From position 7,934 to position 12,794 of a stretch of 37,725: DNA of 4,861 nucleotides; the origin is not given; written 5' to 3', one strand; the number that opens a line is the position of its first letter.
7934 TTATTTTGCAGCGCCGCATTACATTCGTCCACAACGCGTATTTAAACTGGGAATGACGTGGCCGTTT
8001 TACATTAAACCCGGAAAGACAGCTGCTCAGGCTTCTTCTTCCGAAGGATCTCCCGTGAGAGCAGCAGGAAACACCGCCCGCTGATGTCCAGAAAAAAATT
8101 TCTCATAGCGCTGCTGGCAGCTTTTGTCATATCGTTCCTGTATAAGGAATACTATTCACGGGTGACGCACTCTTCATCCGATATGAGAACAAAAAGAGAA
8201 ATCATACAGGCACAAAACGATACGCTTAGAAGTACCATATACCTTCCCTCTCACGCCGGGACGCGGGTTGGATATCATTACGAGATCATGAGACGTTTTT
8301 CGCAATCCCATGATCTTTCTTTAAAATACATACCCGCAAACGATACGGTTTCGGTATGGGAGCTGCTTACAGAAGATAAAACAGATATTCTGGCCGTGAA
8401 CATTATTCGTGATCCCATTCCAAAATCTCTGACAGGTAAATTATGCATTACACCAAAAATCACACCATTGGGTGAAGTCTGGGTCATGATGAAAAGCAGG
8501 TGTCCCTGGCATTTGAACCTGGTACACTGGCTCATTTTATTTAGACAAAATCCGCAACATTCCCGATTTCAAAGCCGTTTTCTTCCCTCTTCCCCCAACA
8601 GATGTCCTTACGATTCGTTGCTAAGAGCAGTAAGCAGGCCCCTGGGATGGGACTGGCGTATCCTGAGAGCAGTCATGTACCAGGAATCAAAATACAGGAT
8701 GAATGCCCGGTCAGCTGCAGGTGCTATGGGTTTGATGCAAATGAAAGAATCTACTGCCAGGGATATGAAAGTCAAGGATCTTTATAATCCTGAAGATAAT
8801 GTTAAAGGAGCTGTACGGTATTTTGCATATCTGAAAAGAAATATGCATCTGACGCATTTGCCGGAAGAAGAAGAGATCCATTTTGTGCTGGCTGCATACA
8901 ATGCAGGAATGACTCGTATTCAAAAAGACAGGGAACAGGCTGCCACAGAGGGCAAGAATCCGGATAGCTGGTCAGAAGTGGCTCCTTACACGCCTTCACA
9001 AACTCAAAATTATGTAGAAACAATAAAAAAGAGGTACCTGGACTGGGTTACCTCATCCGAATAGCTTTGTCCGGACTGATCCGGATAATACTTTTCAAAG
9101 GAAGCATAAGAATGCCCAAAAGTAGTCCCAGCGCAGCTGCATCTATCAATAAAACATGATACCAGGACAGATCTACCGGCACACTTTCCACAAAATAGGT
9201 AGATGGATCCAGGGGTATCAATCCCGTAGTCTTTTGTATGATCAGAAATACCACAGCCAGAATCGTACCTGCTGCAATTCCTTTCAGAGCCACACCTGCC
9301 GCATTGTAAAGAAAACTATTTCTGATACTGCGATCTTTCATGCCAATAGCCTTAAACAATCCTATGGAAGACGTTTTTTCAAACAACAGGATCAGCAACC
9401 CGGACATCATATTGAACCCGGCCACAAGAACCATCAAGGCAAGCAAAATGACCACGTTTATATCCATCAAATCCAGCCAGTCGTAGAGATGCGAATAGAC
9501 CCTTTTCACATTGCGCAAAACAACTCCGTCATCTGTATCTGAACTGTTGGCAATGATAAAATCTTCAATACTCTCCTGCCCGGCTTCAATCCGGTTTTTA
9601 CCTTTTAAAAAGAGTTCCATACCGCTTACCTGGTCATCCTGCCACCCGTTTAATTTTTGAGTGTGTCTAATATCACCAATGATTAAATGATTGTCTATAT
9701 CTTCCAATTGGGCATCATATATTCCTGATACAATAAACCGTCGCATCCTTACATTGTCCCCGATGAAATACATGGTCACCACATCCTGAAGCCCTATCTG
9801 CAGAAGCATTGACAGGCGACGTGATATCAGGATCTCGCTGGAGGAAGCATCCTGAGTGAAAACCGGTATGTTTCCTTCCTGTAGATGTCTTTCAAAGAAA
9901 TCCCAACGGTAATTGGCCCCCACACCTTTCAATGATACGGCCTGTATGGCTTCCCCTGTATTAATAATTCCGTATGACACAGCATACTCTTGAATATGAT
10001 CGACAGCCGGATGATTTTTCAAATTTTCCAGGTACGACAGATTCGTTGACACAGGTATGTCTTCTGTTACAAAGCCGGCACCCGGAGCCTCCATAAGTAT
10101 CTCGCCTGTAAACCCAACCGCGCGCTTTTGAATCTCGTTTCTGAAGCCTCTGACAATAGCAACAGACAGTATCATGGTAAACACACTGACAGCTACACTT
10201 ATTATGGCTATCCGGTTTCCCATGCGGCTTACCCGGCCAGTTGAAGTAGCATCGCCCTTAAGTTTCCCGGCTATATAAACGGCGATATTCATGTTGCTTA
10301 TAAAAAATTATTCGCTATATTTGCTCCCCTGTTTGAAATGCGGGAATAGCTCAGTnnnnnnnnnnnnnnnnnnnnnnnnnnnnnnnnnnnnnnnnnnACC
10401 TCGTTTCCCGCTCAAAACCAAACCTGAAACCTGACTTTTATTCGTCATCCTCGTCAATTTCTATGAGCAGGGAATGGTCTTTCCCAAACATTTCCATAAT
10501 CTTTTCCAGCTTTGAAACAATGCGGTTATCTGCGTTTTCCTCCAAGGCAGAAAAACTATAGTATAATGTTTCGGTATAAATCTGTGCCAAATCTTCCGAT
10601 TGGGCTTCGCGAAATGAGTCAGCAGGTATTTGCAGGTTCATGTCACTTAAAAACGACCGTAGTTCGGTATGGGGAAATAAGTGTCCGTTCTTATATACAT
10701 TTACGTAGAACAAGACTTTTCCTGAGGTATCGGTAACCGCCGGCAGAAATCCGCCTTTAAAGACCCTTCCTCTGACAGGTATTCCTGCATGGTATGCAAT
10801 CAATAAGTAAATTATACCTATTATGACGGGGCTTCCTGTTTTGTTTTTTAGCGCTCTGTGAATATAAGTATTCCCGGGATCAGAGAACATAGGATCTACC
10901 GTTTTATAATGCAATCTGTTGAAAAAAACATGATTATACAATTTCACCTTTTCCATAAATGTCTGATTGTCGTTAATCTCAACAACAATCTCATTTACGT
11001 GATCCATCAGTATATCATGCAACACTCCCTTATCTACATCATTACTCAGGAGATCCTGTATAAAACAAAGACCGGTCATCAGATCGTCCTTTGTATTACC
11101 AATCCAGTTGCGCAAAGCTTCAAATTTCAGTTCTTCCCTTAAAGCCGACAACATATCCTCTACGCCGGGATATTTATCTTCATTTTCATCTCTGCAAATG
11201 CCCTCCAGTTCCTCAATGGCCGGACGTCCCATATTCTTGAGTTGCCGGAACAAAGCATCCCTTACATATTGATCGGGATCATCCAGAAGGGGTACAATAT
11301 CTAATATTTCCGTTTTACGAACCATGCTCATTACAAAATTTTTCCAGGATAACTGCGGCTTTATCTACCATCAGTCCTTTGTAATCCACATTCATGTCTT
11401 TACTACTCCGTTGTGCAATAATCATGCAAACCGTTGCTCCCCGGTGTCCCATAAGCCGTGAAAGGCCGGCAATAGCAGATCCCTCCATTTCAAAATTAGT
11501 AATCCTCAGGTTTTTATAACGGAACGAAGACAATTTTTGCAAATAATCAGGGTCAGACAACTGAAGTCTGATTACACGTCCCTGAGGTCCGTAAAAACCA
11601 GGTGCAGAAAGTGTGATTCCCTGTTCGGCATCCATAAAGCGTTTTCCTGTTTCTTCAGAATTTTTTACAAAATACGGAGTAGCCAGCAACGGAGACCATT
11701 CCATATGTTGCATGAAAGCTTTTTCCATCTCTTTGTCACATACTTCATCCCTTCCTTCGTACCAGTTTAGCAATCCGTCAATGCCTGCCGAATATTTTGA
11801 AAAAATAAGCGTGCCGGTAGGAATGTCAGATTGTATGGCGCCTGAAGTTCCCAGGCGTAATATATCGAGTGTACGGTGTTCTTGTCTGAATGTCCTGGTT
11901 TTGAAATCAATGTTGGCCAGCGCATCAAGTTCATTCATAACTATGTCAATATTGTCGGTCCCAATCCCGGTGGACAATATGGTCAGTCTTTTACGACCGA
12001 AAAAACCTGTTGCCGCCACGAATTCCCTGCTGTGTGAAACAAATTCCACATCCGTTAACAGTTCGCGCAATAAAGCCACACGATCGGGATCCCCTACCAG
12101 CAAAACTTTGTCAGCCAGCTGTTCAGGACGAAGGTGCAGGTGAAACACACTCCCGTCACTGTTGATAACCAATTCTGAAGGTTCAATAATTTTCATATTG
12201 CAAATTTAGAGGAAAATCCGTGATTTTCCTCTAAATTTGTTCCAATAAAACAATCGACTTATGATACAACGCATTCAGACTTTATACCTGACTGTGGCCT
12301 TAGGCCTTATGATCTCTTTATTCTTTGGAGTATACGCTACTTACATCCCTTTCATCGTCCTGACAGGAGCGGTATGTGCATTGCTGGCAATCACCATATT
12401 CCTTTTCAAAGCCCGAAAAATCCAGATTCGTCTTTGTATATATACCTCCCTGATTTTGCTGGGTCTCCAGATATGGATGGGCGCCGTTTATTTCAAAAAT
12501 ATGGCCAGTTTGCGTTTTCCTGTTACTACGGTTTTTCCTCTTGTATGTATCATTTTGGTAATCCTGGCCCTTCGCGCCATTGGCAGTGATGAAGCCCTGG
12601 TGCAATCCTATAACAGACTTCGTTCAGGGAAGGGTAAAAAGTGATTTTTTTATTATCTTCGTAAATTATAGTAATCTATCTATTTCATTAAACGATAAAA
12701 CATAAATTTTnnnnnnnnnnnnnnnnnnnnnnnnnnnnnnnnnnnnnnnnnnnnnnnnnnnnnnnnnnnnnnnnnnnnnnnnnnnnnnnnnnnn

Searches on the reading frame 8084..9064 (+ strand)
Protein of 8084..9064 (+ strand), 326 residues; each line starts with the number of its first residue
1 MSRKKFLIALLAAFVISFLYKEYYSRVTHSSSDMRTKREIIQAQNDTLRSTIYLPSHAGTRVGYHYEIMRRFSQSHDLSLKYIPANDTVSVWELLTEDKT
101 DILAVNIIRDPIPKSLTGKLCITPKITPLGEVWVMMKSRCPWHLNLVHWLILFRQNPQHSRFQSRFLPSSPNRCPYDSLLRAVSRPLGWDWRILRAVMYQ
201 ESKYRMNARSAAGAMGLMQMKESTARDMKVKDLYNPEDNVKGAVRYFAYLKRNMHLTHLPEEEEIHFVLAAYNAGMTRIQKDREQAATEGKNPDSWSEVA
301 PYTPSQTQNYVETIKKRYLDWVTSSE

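Call 27: search_protein_families(library=pfam, proteins=[window:8084-9064:+], max_evalue=0.00001)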
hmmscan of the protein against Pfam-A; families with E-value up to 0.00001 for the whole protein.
window:8084-9064:+ (326 aa): 1 family
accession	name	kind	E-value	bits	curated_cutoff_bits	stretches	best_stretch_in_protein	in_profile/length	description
PF01464.25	SLT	-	1.6e-20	73.2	21.3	1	188-292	11-114/117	Transglycosylase SLT domain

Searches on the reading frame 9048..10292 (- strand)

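Call 27: search_protein_families(library=pfam, proteins=[window:9048-10292:-], max_evalue=0.00001)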
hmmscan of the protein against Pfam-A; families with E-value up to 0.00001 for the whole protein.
window:9048-10292:- (414 aa): 2 families
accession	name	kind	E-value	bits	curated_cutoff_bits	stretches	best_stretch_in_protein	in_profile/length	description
PF02687.27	FtsX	-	1.8e-13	51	25.5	1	282-407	2-120/120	FtsX-like permease C-terminal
PF12704.14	MacB_PCD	-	1.4e-08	35.7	27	1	28-244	3-206/207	MacB-like periplasmic core domain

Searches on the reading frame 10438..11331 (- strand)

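Call 3: search_protein_families(library=pfam, proteins=[window:10438-11331:-], max_evalue=0.01)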
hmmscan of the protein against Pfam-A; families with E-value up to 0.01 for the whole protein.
window:10438-11331:- (297 aa): 2 families
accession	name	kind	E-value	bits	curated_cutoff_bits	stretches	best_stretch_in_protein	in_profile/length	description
PF13369.12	Transglut_core2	-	1.3e-19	70.7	23.5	1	111-248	10-149/155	Transglutaminase-like superfamily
PF13646.12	HEAT_2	-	0.0032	18.1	27.7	1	13-83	5-77/88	HEAT repeats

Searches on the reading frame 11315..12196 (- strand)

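Call 3: search_protein_families(library=pfam, proteins=[window:11315-12196:-], max_evalue=0.01)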
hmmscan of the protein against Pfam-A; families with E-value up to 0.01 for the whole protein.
window:11315-12196:- (293 aa): 1 family
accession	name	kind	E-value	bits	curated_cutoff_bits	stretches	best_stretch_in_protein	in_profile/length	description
PF01048.26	PNP_UDP_1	-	4.3e-23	82.4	25.1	1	31-265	3-202/233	Phosphorylase superfamily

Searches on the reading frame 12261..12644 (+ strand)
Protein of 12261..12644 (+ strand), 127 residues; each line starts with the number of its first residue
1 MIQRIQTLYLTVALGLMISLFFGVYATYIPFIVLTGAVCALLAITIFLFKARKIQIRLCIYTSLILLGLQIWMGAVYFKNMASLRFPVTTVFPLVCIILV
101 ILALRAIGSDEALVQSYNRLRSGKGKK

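Call 3: search_protein_families(library=pfam, proteins=[window:12261-12644:+], max_evalue=0.01)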
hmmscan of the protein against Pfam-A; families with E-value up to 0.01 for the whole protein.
window:12261-12644:+ (127 aa): 1 family
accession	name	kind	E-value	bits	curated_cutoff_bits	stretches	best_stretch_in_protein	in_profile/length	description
PF14126.11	DUF4293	-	5e-25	89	27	2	27-120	55-153/153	Domain of unknown function (DUF4293)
